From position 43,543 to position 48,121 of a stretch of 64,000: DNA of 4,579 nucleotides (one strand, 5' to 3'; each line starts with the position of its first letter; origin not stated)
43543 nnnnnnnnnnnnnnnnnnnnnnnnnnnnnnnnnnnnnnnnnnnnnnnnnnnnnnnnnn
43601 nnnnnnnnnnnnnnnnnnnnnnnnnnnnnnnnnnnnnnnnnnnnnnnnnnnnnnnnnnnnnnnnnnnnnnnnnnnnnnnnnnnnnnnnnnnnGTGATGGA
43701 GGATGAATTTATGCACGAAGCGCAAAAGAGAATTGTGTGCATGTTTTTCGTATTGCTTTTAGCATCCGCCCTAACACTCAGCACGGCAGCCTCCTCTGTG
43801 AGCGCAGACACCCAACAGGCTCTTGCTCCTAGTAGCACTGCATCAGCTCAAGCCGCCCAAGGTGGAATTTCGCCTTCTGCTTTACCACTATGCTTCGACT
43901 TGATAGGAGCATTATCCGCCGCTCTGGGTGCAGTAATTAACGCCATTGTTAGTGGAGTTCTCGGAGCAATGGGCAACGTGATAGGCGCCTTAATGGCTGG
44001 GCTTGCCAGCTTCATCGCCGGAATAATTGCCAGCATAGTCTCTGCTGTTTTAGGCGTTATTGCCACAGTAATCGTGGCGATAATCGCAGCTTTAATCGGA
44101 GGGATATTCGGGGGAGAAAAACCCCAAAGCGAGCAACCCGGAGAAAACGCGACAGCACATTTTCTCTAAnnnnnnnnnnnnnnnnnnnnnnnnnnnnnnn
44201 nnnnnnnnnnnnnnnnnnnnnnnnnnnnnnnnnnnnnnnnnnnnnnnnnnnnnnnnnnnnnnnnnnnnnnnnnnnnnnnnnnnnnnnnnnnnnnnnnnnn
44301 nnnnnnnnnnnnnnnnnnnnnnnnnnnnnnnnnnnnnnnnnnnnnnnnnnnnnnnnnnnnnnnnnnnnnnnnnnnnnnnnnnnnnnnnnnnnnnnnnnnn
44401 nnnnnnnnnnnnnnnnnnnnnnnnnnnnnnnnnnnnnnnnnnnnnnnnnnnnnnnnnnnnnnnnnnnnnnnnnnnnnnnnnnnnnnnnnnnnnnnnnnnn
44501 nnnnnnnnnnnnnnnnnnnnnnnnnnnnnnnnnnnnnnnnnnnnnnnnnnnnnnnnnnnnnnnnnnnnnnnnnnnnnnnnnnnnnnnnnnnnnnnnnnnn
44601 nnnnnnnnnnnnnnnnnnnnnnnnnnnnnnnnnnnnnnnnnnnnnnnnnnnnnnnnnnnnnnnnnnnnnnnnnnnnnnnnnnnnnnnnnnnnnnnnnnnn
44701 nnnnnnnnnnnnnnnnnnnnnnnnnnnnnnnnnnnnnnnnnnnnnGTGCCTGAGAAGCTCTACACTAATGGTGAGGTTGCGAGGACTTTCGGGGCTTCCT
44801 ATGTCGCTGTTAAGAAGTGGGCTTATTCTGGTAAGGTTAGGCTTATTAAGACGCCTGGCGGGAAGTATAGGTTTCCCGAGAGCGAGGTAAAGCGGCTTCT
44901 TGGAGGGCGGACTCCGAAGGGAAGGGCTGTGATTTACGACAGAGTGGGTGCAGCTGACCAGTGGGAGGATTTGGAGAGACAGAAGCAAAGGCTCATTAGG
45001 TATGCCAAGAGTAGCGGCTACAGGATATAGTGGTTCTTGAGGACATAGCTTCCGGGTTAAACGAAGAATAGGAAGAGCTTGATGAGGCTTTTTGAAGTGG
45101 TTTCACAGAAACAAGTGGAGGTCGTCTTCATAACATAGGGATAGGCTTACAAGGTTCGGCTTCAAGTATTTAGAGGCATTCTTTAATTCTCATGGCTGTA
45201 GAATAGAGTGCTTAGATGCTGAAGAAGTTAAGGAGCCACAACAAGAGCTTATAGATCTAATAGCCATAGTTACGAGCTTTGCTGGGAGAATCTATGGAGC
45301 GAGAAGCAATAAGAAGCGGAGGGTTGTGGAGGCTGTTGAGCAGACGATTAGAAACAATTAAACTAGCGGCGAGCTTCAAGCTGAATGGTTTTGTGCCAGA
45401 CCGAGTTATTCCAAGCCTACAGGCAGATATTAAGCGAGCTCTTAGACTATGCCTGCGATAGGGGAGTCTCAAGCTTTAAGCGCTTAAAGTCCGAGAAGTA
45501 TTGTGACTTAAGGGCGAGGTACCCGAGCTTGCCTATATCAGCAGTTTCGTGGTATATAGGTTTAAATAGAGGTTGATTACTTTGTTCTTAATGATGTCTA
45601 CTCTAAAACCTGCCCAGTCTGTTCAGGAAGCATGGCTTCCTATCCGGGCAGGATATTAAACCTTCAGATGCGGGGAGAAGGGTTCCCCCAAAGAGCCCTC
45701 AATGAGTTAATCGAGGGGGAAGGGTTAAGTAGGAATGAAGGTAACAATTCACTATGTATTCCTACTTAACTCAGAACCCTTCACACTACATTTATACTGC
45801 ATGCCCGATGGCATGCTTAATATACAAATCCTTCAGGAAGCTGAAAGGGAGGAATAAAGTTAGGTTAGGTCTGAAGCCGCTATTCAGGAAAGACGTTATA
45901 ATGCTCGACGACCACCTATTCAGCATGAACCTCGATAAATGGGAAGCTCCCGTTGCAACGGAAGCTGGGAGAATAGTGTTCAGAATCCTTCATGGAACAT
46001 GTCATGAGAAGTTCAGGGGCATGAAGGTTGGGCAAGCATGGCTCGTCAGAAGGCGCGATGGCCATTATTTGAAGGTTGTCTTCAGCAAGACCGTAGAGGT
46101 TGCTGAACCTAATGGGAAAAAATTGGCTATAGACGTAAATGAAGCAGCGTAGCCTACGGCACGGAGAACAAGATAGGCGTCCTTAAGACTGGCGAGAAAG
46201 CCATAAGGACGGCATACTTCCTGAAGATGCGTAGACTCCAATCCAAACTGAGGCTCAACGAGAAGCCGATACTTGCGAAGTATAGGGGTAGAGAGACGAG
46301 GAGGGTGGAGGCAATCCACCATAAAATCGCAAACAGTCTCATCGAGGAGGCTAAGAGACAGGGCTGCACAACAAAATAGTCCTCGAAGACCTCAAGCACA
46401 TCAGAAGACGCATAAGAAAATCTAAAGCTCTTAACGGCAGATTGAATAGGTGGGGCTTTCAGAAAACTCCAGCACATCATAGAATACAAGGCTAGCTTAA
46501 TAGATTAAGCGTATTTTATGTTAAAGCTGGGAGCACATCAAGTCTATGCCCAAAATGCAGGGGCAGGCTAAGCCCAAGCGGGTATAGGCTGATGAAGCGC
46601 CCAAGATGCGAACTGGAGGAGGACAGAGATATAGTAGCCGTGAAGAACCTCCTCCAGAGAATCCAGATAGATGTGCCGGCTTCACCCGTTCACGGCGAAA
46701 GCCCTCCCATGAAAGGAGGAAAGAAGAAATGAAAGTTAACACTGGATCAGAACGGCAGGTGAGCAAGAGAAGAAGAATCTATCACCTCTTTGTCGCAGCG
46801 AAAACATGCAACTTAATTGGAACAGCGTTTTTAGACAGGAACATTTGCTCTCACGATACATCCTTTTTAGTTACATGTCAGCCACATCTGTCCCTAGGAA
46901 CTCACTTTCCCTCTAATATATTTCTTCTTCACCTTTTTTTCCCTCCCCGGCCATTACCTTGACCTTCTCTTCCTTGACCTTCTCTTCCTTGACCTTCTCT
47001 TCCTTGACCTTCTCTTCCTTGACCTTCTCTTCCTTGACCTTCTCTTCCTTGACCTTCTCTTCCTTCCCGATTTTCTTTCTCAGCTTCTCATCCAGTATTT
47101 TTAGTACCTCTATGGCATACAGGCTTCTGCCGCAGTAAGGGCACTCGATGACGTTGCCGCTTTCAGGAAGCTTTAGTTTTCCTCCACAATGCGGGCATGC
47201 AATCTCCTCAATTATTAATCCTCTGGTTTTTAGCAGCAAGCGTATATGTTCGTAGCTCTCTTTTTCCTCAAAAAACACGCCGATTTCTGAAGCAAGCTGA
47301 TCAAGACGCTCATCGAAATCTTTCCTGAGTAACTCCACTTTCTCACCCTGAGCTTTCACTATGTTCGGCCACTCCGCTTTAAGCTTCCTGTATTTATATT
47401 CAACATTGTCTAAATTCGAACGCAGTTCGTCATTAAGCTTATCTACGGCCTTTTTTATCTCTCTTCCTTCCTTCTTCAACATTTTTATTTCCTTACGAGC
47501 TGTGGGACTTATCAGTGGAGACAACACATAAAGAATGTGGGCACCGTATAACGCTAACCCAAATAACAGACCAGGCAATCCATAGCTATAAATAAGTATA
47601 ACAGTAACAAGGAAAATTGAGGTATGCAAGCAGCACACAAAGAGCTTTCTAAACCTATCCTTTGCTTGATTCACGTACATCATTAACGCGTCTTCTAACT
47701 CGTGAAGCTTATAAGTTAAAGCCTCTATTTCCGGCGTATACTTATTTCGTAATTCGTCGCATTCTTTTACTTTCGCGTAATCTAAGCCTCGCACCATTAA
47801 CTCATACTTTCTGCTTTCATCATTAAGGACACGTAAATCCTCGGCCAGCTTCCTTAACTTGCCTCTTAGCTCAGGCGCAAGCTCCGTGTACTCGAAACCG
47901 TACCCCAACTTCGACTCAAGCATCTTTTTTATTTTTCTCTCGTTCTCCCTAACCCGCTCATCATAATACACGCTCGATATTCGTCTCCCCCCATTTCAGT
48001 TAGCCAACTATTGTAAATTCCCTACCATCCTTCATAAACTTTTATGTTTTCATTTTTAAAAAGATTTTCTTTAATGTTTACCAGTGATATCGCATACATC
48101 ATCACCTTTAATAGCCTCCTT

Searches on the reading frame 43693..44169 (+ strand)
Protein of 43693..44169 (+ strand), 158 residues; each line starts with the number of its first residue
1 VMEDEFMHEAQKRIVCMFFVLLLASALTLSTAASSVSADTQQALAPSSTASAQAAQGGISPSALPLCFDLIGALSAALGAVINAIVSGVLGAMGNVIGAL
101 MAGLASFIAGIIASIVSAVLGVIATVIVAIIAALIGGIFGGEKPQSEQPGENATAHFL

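Call 3: search_protein_families(library=pfam, proteins=[window:43693-44169:+], max_evalue=0.01)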
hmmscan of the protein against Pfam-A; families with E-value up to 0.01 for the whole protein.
window:43693-44169:+ (158 aa): 0 families

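Call 15: search_protein_families(library=padloc, proteins=[window:43693-44169:+], max_evalue=0.01)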
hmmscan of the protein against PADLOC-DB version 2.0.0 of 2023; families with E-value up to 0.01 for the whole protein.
window:43693-44169:+ (158 aa): 0 families

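Call 55: search_protein_representatives(protein=window:43711-44169:+)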
Query: 152 residues. Proteins with E-value up to 0.001 (for the whole library): 3; up to 1e-10: 3; up to 1e-30: 1. The best 3 are listed.
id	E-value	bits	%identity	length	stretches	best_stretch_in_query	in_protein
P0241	8.2e-38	146.0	61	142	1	11-150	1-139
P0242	3.7e-17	79.2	50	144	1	8-135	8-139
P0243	2.9e-14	69.8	27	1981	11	68-108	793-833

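Call 58: find_encoding_contigs(protein=P0241, flank=8000, max_places=4)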
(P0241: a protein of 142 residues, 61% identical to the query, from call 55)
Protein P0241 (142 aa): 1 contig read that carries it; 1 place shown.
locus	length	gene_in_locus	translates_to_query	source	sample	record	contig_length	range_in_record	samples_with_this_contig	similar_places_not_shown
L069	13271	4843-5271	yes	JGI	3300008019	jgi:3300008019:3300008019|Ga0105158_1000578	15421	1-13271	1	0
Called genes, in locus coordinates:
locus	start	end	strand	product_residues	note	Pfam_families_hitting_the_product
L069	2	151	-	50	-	?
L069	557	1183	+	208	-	PF00877:NLPC_P60 (faint), PF05708:Peptidase_C92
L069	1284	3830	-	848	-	PF00270:DEAD, PF04851:ResIII (weak), PF00271:Helicase_C, PF22590:Cas3-like_C_2 (weak), PF09369:MZB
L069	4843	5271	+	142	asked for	-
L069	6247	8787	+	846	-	PF04851:ResIII (weak), PF00270:DEAD, PF00271:Helicase_C, PF19306:WHD_Lhr, PF08494:DEAD_assoc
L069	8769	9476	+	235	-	PF00149:Metallophos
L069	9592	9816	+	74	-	-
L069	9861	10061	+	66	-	-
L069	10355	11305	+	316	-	PF00005:ABC_tran, PF13304:AAA_21 (weak)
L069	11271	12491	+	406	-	-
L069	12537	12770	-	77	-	-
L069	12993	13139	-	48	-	-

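Call 67: search_protein_families(library=ncbifam, proteins=[window:43711-44169:+], max_evalue=0.01)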
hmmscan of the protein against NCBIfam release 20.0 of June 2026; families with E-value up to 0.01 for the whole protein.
window:43711-44169:+ (152 aa): 1 family
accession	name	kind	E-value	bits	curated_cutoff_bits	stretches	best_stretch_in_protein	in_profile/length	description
TIGR03306.1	altF1_A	exception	0.0095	15.6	302.1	0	53-128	138-210/217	alternate F1F0 ATPase, F0 subunit A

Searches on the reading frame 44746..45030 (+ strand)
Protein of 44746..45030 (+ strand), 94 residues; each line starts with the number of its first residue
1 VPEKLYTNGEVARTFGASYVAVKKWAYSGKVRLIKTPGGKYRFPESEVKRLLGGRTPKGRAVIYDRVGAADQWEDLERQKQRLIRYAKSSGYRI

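Call 3: search_protein_families(library=pfam, proteins=[window:44746-45030:+], max_evalue=0.01)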
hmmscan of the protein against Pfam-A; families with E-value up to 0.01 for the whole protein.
window:44746-45030:+ (94 aa): 1 family
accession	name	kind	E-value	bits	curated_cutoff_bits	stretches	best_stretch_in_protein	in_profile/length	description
PF12728.13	HTH_17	-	5.8e-07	30.1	27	1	5-52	1-47/51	Helix-turn-helix domain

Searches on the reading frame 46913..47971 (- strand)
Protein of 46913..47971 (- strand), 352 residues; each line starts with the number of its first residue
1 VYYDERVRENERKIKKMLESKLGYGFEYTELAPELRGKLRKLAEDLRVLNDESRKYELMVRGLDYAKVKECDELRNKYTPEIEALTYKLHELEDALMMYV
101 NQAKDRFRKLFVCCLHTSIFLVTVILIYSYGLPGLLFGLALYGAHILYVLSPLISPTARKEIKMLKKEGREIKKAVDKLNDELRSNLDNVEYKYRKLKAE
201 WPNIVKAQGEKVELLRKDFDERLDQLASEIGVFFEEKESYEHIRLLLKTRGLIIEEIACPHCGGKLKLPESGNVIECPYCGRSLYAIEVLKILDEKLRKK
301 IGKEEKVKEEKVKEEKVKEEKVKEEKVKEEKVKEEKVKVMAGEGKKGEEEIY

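Call 3: search_protein_families(library=pfam, proteins=[window:46913-47971:-], max_evalue=0.01)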
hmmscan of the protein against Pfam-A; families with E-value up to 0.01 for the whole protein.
window:46913-47971:- (352 aa): 6 families
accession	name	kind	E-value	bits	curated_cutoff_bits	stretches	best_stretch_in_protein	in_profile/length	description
PF21344.3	Zn_ribbon_LysW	-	0.00011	22.1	27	1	258-284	2-31/46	Alpha-aminoadipate carrier protein LysW-like, globular domain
PF24460.1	DUF7575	-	0.00045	20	28.5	0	256-266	3-13/28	Domain of unknown function (DUF7575)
PF23903.1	Phage_zn_bind_2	-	0.00093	19.5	27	1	247-266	22-41/44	Phage zinc binding domain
PF13248.11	Zn_ribbon_3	-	0.0062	16.4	27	0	257-266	17-26/26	zinc-ribbon domain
PF04513.17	Baculo_PEP_C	-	0.0063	17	38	0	164-206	64-106/140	Baculovirus polyhedron envelope protein, PEP, C terminus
PF22289.1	DmmA-like_C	-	0.0071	16.7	27.4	0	257-285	2-29/44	Dimethylamine monooxygenase subunit DmmA-like, C-terminal domain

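Call 67: search_protein_families(library=ncbifam, proteins=[window:46913-47971:-], max_evalue=0.01)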
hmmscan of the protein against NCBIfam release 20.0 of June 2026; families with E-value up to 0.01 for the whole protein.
window:46913-47971:- (352 aa): 2 families
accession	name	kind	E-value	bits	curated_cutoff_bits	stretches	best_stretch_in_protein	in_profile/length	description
NF041070.1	carrier_LysW_Arch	domain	0.00014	21.8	75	1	257-285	3-34/57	alpha-aminoadipate/glutamate carrier protein LysW/ArgW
NF047912.1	ECs_2282_CxxC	subfamily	0.0029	17.5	37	0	256-301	2-54/60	ECs_2282 family putative zinc-binding protein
